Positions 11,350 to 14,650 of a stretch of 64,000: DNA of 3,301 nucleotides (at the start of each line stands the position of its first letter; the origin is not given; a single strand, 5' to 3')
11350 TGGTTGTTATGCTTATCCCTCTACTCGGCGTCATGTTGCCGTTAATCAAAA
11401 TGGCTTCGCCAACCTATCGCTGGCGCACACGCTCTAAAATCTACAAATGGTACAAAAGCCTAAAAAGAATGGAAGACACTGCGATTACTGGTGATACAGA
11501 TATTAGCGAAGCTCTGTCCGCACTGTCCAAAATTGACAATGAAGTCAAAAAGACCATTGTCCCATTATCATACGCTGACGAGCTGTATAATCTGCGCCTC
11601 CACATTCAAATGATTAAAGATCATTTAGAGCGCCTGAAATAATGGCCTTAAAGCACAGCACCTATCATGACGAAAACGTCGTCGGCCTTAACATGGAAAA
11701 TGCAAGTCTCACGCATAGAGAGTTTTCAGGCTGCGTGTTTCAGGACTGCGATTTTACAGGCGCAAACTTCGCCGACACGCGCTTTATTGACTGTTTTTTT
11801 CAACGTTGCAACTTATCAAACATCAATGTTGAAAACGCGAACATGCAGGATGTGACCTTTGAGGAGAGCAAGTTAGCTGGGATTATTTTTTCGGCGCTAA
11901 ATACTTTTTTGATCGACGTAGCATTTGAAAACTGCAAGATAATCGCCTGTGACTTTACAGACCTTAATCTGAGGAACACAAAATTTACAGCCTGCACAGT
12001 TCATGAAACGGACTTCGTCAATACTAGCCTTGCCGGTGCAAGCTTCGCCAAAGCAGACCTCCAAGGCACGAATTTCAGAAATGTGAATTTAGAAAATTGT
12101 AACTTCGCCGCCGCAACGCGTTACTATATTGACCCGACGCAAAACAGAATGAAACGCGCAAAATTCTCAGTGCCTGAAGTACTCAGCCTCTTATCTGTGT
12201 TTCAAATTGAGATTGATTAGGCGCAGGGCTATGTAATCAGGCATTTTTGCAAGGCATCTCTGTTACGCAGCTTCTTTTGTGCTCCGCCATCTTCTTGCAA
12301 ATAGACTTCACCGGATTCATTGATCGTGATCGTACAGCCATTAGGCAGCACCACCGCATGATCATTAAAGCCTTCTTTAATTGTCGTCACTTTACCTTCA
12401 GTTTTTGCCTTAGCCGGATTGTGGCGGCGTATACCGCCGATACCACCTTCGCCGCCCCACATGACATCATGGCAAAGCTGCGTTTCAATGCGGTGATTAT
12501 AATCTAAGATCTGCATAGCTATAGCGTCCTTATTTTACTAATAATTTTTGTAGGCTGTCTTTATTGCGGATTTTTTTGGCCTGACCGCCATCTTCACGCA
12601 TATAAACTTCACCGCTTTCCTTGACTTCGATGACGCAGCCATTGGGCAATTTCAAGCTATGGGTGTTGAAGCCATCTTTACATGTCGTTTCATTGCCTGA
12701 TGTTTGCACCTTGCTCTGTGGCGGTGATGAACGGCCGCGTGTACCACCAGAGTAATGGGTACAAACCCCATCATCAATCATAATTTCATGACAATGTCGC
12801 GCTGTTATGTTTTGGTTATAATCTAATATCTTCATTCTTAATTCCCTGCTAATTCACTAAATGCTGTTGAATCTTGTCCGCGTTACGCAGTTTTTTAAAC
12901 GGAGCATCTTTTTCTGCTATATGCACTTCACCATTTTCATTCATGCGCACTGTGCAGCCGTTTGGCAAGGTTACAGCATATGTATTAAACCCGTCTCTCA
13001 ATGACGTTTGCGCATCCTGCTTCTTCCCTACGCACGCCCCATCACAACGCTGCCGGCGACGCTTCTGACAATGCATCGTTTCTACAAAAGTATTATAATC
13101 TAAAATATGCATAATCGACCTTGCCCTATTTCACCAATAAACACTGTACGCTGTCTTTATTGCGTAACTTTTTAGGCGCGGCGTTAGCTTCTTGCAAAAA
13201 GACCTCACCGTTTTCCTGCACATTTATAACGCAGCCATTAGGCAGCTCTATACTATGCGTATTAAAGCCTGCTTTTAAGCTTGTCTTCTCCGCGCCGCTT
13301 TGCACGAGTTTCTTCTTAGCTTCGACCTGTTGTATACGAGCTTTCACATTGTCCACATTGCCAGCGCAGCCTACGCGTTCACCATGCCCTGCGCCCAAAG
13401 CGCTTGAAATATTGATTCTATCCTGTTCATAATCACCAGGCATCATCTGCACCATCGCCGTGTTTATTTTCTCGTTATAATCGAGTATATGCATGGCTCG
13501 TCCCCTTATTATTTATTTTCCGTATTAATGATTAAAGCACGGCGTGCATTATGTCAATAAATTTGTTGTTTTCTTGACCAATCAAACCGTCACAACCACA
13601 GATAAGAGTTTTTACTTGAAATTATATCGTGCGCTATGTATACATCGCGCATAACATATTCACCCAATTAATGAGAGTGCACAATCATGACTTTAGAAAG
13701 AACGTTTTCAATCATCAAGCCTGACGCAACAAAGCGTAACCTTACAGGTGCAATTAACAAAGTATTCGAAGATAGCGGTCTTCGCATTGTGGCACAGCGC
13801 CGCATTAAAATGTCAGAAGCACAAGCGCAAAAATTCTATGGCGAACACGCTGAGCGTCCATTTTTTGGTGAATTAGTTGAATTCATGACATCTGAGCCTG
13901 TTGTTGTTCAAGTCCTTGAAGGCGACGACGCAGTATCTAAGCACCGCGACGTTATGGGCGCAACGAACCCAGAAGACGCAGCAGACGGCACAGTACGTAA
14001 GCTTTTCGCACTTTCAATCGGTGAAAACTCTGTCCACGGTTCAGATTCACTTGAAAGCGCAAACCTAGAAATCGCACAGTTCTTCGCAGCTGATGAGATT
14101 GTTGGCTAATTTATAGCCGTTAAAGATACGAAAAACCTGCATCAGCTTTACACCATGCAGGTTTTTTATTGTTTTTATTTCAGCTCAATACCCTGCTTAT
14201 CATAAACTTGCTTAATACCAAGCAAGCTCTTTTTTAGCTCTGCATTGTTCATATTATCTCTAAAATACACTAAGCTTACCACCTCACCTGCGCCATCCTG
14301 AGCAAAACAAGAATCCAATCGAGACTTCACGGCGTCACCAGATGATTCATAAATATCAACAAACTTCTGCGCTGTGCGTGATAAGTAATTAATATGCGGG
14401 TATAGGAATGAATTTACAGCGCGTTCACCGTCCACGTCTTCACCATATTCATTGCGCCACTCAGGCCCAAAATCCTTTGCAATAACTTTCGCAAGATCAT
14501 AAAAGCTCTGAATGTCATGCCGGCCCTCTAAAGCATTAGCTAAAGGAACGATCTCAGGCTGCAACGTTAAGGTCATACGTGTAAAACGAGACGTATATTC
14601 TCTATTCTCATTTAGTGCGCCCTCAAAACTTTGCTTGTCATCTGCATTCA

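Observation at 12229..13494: Four-gene tandem array of small paralogs with conserved termini, a hypervariable core and exactly 13-nt spacers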

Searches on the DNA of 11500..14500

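Call 31: search_rna_families(source=window, start=11500, end=14500, threshold=evalue, max_evalue=1)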
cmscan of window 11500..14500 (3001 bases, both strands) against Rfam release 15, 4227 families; matches with E-value up to 1: 1.
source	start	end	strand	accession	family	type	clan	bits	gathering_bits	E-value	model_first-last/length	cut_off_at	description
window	14093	14166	+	RF02273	FsrA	Gene;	-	20.7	80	0.35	1-83/83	no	FsrA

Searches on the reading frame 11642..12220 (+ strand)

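Call 44: search_protein_families(library=pfam, proteins=[window:11642-12220:+], max_evalue=0.001)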
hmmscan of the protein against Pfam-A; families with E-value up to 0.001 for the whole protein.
window:11642-12220:+ (192 aa): 4 families
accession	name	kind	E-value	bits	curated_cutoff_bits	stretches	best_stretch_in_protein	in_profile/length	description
PF13599.13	Pentapeptide_4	-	4e-27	94.5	38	2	27-87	2-62/78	Pentapeptide repeat region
PF00805.28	Pentapeptide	-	1e-22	79.8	20.2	3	123-155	6-38/40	Pentapeptide repeats (8 copies)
PF13576.12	Pentapeptide_3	-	7.8e-14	52.1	27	3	20-56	8-47/48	Pentapeptide repeats (9 copies)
PF23894.2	LD_SV2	-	2.1e-10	41.2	29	1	91-145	38-92/92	SV2A/B/C luminal domain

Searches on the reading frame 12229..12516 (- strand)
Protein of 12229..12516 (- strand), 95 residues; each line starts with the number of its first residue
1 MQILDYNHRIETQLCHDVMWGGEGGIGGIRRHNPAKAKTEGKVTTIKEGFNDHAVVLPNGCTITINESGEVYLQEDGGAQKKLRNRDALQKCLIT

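Call 4: search_protein_families(library=pfam, proteins=[window:12229-12516:-], max_evalue=10)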
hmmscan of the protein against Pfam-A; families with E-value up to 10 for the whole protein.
window:12229-12516:- (95 aa): 1 family
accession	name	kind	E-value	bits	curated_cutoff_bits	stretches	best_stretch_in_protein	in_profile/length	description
PF20606.3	DUF6799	-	0.042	14.1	26.8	1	39-88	7-56/63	Domain of unknown function (DUF6799)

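Call 5: search_protein_families(library=ncbifam, proteins=[window:12229-12516:-], max_evalue=10)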
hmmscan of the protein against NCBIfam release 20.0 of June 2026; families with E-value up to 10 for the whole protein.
window:12229-12516:- (95 aa): 0 families

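Call 50: search_protein_families(library=padloc, proteins=[window:12229-12516:-], max_evalue=1)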
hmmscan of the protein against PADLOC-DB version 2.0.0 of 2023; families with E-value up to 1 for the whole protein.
window:12229-12516:- (95 aa): 0 families

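Call 51: search_protein_families(library=phrogs, proteins=[window:12229-12516:-], max_evalue=1)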
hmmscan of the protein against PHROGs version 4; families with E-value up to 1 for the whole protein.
window:12229-12516:- (95 aa): 0 families

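Call 54: predict_structure(alignment_id=A6)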
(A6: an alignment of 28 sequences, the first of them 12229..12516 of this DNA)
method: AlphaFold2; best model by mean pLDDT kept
length: 95 residues; sequences in the alignment: 28
mean_pLDDT: 65.8   pTM: 0.43
mean pLDDT of the five models: 65.8, 64.9, 64.4, 64.0, 60.5
residues with pLDDT >= 90: 0; 70-90: 48; 50-70: 23; < 50: 24
segments of 3 or more residues with pLDDT < 50: 15-33, 92-95
pLDDT, mean of each block of 10 residues (from residue 1): 58 48 39 61 76 82 83 83 70 48
secondary structure, 60 per line:
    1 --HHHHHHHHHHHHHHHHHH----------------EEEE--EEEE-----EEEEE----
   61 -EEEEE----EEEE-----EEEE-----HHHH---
elements in order: H3-20 E37-40 E43-46 E52-56 E62-66 E71-74 E80-83 H89-92

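Call 58: fold_search(model_id=the predicted structure, library=viral)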
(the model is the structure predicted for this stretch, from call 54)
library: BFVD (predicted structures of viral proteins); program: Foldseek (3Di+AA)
matches with E <= 10: 921; with E <= 0.001: 0
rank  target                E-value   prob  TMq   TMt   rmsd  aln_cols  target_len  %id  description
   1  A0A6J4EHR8            1.0e-01  0.51  0.28  0.14  15.9       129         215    8  (no name in the UniProt tables at hand)
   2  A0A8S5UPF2            1.2e-01  0.38  0.23  0.17  12.0        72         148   18  Uncharacterized protein [Podoviridae sp. ctG4L18]
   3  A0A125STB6            1.2e-01  0.33  0.19  0.05  14.1        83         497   11  (no name in the UniProt tables at hand)
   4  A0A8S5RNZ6            1.2e-01  0.97  0.33  0.41  10.5        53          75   15  Uncharacterized protein [virus sp. ctFlR8]
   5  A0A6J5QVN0            1.9e-01  0.47  0.26  0.05  14.4        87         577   17  Uncharacterized protein [uncultured Caudovirales phage]
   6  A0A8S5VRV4            2.0e-01  0.90  0.31  0.13  10.0        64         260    9  (no name in the UniProt tables at hand)
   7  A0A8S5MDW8            2.2e-01  0.33  0.18  0.09  10.9        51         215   18  Baseplate wedge protein [Siphoviridae sp. ctYh54]
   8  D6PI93                2.5e-01  0.90  0.37  0.48   5.1        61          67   15  (no name in the UniProt tables at hand)
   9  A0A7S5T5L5            2.5e-01  0.20  0.19  0.06  14.4        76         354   13  (no name in the UniProt tables at hand)
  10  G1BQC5                2.7e-01  0.96  0.33  0.49   6.6        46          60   17  Uncharacterized protein [Mycobacterium phage George]
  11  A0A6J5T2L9            2.7e-01  0.38  0.29  0.12  16.1       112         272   11  Gp5/Type VI secretion system Vgr C-terminal trimerisation domain-containing protein [uncultured Caudovirales phage]
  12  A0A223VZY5            2.8e-01  0.41  0.27  0.04  14.8        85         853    8  Baseplate hub + tail lysozyme [Agrobacterium phage Atu_ph04]
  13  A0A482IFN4            2.8e-01  0.13  0.19  0.04  15.8       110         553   11  Baseplate hub + tail lysozyme [Stenotrophomonas phage YB07]
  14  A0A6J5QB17            3.0e-01  0.54  0.26  0.26  14.4        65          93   20  Uncharacterized protein [uncultured Caudovirales phage]
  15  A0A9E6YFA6            3.2e-01  0.47  0.25  0.08  10.7        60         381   15  Myo-inosose-2 dehydratase [Escherichia phage SKA49]
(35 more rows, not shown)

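Call 85: fold_search(model_id=the predicted structure, library=pdb)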
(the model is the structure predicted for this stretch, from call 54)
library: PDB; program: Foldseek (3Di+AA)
matches with E <= 10: 438; with E <= 0.001: 0
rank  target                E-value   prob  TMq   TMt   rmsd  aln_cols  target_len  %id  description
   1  5dnj_A                3.4e-01  0.98  0.36  0.17   2.2        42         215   14  Mouse Polo-box domain and Peptide analog 702 (released 2016-02-24)
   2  1q4k_A                3.6e-01  0.98  0.37  0.17   2.7        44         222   14  The polo-box domain of Plk1 in complex with a phospho-peptide (released 2003-11-11)
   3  5x3s_A                3.8e-01  0.98  0.37  0.17   2.7        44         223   14  Crystal structure of mouse Plk1-PBD in complex with phosphopeptide from HEF1 (799-809) (released 2017-12-20)
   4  4whl_A                4.1e-01  0.97  0.36  0.17   2.2        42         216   14  A New Class of Peptidomimetics Targeting the Polo-box Domain of Polo-like kinase 1 (released 2014-12-03)
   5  7mx1_A                4.1e-01  0.97  0.36  0.17   2.7        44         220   14  PLK-1 polo-box domain in complex with a high affinity macrocycle synthesized using a novel glutamic acid analog (released 2022-03-30)
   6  6gy2_A                4.3e-01  0.97  0.37  0.17   2.7        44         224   14  Crystal structure of human Plk1-PBD in complex with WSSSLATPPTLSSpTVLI phosphopeptide from BRCA2 (released 2019-07-10)
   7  5lhx_B                4.3e-01  0.87  0.36  0.39   4.4        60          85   15  PB3 Domain of Drosophila melanogaster PLK4 (Sak) (released 2017-03-01)
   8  8crc                  4.6e-01  0.97  0.36  0.17   2.0        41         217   12  Structure of human Plk1 PBD in complex with Allopole-A (released 2023-08-16)
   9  8joy_A                4.6e-01  0.96  0.36  0.17   2.7        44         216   14  Plk1 polo-box domain bound to HPV4 L2 residues 251-257 with pThr255 (released 2023-10-11)
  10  5j19_A                4.6e-01  0.96  0.36  0.17   2.3        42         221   14  phospho-Pon binding-induced Plk1 dimerization (released 2016-06-15)
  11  1q4k_C                4.9e-01  0.95  0.36  0.18   2.6        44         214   14  The polo-box domain of Plk1 in complex with a phospho-peptide (released 2003-11-11)
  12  9fjh_A                5.2e-01  0.92  0.33  0.15   3.5        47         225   17  Two PLK1 PBD proteins bound to CENP-U(58-114) phosphorylated at Thr78 and Thr98 (released 2025-09-24)
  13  4e67_A                5.5e-01  0.94  0.36  0.17   2.3        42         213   14  The structure of the polo-box domain (PBD) of polo-like kinase 1 (Plk1) in complex with hydrocinnamoyl-derivatized PLH (released 2012-10-10)
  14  8wfp_A                5.8e-01  0.96  0.31  0.14   1.6        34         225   18  Crystal structure of polo-like kinase(PLK1)PBD in complex with DD-1 (released 2024-09-25)
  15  4o9w_A                5.8e-01  0.94  0.36  0.18   2.7        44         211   14  Crystal structure of polo-like kinase(PLK1)PBD in complex with phospho peptide (released 2014-08-13)
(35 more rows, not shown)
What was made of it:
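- The best structural analogues are polo-box beta6-alpha domains, with rmsd 2.2-2.7 A over 42-44 columns and probability 0.9-0.98 (call 85).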
